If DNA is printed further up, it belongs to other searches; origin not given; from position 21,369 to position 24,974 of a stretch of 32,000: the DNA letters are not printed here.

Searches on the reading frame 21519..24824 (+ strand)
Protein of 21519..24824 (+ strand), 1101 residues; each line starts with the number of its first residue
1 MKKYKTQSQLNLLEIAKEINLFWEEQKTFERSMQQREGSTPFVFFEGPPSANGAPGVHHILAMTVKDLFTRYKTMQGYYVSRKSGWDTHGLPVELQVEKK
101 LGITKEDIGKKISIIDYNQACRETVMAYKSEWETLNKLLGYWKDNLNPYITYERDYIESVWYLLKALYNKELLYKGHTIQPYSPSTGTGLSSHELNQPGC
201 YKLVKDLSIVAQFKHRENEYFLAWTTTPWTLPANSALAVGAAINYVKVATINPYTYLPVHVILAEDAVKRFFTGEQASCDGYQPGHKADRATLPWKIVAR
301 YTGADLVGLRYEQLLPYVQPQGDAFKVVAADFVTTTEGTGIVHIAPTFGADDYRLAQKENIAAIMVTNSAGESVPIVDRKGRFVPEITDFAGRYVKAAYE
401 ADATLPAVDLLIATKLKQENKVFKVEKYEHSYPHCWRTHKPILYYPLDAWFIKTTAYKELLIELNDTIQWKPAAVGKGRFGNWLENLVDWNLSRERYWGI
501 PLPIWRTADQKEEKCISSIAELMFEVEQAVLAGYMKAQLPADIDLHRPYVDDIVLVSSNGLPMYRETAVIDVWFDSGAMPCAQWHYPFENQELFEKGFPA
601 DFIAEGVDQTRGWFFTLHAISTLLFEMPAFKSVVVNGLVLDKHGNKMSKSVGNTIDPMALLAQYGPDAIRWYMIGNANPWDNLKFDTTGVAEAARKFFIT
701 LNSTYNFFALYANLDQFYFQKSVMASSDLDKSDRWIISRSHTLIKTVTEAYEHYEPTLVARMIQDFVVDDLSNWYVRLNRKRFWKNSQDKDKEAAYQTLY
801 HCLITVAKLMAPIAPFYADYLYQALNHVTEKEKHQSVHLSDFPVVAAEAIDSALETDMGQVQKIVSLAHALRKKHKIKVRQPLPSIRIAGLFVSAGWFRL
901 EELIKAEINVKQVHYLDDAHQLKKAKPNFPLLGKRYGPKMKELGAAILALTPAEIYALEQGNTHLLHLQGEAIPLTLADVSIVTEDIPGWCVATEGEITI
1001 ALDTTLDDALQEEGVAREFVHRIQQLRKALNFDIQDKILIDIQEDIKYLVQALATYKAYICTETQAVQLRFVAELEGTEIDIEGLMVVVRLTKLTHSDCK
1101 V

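Call 65: search_protein_families(library=pfam, proteins=[window:21519-24824:+], max_evalue=0.00001)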
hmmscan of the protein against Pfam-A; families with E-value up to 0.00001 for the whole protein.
window:21519-24824:+ (1101 aa): 4 families
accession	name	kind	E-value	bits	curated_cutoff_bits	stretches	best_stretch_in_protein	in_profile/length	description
PF00133.28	tRNA-synt_1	-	1e-111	374.1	22.7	1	22-684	5-412/414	tRNA synthetases class I (I, L, M and V)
PF19302.4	DUF5915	-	1.2e-49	169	27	1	901-1093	1-194/195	Domain of unknown function (DUF5915)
PF08264.19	Anticodon_1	-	6.9e-37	127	25.1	1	733-884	1-145/148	Anticodon-binding domain of tRNA ligase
PF09334.17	tRNA-synt_1g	-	9.4e-17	61.3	20.1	0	625-691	307-372/391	tRNA synthetases class I (M)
